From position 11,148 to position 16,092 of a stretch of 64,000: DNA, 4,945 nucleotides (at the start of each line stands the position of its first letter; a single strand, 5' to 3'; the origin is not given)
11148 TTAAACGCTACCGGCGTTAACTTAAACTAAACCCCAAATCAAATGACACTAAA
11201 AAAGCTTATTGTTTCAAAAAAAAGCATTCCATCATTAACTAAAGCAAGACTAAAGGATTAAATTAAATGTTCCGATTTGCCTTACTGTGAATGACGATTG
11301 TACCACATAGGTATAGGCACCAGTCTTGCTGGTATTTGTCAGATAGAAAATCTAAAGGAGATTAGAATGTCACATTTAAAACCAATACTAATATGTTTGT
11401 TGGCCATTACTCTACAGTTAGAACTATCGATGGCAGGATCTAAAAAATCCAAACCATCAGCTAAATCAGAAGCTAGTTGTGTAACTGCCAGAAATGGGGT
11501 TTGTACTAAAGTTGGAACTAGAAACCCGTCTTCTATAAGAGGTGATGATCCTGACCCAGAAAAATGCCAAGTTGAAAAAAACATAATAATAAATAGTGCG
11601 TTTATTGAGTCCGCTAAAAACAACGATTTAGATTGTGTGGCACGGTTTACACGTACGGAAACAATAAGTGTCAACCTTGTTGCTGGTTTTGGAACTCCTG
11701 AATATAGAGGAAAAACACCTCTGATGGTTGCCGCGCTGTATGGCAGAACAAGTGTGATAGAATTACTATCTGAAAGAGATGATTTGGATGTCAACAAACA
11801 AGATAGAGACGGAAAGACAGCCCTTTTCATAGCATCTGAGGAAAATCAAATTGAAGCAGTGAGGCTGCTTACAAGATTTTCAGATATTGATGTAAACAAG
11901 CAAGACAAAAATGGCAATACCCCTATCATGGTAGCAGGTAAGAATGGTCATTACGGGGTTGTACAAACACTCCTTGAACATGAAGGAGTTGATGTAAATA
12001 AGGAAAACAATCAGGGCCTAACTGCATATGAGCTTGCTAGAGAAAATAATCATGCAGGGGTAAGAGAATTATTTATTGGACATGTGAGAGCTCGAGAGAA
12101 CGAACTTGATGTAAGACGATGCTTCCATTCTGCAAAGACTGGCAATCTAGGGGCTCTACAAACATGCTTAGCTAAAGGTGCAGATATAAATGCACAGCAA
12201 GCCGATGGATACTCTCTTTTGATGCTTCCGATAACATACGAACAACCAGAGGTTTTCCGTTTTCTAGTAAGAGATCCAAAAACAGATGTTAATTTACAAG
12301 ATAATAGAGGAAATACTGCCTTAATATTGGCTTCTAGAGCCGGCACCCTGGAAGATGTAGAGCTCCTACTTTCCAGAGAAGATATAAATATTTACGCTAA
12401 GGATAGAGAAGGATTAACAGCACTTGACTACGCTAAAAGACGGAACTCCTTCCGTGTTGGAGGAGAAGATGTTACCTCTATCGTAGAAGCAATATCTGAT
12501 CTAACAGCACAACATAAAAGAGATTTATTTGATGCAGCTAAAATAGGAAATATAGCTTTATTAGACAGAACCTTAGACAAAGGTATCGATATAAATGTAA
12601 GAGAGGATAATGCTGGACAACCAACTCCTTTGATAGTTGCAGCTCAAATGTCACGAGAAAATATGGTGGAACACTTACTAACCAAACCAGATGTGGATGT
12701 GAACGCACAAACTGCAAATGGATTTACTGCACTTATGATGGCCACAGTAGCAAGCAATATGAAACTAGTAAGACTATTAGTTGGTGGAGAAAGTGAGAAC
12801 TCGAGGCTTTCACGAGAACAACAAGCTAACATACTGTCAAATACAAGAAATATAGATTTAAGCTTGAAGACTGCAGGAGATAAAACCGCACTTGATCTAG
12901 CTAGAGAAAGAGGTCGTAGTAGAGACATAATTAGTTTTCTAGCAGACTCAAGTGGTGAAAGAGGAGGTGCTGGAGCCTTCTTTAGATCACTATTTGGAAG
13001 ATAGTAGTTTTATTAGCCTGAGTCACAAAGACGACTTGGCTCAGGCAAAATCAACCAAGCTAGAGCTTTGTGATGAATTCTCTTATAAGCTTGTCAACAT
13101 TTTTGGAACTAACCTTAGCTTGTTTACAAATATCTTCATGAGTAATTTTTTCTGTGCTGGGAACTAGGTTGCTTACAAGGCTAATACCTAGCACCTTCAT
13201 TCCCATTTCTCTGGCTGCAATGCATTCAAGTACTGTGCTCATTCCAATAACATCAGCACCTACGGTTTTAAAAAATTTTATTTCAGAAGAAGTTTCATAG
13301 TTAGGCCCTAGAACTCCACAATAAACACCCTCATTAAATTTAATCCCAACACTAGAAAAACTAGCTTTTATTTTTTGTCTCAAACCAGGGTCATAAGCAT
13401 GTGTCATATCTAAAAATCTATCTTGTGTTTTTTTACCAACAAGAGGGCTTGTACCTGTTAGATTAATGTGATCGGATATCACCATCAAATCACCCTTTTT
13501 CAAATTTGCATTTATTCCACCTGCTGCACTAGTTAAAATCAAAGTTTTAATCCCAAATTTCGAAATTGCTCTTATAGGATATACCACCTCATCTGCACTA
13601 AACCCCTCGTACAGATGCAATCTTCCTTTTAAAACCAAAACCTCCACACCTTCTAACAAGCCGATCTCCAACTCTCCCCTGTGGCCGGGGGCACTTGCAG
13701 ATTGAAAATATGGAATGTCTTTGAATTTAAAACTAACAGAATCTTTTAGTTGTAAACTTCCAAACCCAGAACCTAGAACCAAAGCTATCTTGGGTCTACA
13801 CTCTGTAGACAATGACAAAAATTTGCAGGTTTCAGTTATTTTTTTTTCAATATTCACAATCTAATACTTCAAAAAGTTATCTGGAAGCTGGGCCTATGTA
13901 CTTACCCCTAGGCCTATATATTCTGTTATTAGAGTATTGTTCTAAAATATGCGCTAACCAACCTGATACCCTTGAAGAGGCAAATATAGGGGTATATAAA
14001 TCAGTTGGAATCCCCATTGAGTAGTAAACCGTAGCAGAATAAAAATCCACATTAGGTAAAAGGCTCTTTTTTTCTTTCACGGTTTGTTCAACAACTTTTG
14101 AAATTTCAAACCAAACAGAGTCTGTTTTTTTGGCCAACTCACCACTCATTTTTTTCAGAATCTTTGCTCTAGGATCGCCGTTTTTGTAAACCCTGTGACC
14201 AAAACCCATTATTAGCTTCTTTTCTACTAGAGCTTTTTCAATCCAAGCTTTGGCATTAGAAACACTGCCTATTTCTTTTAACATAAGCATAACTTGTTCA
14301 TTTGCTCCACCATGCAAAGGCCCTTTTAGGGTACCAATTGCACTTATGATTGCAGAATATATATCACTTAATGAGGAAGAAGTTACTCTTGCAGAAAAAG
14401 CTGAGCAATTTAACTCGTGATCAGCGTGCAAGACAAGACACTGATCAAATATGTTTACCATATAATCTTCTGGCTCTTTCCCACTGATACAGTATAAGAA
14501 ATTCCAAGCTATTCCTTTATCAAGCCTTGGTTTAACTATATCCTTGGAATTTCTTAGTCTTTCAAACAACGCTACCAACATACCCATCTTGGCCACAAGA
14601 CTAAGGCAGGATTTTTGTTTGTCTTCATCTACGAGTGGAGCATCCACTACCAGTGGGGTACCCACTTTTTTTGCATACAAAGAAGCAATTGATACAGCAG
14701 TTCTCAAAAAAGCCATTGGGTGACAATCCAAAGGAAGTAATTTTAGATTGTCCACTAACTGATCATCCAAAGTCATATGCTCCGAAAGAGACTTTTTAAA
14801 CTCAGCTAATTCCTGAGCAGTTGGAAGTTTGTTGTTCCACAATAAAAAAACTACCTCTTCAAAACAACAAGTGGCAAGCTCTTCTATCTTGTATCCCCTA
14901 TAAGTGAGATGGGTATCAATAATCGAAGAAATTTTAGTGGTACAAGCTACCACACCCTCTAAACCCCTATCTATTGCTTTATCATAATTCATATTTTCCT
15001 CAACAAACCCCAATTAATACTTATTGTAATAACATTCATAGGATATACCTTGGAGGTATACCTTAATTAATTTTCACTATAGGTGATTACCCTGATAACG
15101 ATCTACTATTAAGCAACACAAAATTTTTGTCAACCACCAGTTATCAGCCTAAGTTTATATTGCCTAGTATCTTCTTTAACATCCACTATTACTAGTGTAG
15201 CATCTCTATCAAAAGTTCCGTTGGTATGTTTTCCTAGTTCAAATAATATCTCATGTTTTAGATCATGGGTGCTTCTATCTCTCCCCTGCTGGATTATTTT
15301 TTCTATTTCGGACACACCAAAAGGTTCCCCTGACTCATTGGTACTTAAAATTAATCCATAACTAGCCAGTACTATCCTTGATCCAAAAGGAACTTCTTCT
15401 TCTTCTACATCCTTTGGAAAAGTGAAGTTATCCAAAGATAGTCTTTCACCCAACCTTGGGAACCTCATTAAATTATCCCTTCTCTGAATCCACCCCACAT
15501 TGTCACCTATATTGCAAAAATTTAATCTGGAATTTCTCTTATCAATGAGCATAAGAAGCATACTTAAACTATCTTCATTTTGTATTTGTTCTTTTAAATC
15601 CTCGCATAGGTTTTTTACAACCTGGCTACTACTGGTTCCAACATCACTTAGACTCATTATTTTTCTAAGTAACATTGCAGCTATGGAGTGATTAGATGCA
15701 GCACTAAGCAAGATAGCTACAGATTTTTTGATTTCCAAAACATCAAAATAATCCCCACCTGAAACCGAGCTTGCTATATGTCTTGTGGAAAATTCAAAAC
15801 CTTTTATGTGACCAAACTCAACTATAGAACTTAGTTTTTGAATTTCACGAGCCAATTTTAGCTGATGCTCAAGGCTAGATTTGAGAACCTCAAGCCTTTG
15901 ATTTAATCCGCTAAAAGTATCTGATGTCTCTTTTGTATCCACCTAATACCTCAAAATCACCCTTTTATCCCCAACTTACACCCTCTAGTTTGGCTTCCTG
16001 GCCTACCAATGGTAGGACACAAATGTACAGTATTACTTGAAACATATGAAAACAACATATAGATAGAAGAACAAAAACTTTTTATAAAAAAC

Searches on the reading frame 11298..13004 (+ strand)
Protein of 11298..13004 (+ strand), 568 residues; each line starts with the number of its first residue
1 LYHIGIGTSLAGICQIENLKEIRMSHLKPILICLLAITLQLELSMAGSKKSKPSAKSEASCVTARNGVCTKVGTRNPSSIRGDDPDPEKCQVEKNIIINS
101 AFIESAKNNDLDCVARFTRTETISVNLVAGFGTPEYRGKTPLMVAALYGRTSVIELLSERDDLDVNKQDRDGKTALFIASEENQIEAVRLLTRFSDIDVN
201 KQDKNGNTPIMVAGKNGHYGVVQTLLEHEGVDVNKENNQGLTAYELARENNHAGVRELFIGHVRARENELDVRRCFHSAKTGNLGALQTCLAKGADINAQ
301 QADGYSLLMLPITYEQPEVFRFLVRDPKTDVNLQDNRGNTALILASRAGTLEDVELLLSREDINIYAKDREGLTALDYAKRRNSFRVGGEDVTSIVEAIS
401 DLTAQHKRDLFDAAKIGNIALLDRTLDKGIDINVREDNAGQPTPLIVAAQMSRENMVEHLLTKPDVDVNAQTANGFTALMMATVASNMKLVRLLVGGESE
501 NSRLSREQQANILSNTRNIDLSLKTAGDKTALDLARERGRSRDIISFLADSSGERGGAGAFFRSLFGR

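Call 30: search_protein_families(library=ncbifam, proteins=[window:11298-13004:+], max_evalue=1e-10)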
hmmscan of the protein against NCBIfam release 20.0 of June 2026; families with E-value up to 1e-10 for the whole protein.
window:11298-13004:+ (568 aa): 5 families
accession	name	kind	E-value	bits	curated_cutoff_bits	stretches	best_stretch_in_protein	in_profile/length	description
NF041931.2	MzaA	equivalog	2.8e-39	135.5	800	1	199-262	28-90/726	MZA anti-phage system associated sigma-70 family RNA polymerase sigma factor MzaA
NF043022.1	T4SS_AnkG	equivalog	2.3e-37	128.9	500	1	136-253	328-449/455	Dot/Icm T4SS effector AnkG/AnkZ/LegA7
NF043028.1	T4SS_AnkX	equivalog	2.3e-25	88.9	1400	2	133-324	413-602/938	Dot/Icm T4SS effector AnkN/AnkX/LegA8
NF043023.1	T4SS_AnkH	equivalog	3.4e-20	72.2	600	0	419-500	12-90/467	Dot/Icm T4SS effector AnkH/LegA3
NF043029.1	T4SS_AnkY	equivalog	3e-14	52.4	600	0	157-250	442-534/543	Dot/Icm T4SS effector AnkY/LegA9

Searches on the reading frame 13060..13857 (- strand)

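Call 70: search_protein_families(library=pfam, proteins=[window:13060-13857:-], max_evalue=0.00001)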
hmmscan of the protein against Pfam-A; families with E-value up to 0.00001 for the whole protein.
window:13060-13857:- (265 aa): 1 family
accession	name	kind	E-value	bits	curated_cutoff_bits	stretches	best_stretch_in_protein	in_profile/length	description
PF01048.26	PNP_UDP_1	-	2.8e-53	181.2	25.1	1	23-262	1-232/233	Phosphorylase superfamily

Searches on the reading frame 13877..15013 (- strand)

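Call 70: search_protein_families(library=pfam, proteins=[window:13877-15013:-], max_evalue=0.00001)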
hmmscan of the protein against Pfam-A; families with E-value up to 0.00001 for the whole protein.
window:13877-15013:- (378 aa): 1 family
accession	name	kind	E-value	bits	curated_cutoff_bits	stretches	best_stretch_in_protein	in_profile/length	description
PF00285.26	Citrate_synt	-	2.2e-130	435.3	27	1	17-369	1-357/357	Citrate synthase, C-terminal domain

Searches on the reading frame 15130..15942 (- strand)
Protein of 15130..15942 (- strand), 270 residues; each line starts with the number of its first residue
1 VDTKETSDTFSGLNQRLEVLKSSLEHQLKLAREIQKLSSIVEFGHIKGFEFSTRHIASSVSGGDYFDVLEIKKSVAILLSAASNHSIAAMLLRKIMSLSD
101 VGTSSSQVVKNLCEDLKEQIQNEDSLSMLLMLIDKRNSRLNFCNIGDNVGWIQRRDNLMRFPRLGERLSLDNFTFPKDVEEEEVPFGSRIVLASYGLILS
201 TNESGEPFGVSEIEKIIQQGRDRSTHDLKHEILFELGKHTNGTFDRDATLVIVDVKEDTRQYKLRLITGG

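Call 70: search_protein_families(library=pfam, proteins=[window:15130-15942:-], max_evalue=0.00001)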
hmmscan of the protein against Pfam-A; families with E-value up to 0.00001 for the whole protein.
window:15130-15942:- (270 aa): 1 family
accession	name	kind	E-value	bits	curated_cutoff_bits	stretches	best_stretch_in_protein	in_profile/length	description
PF07228.17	SpoIIE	-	1.1e-14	55.2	25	1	87-255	22-191/192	Stage II sporulation protein E (SpoIIE)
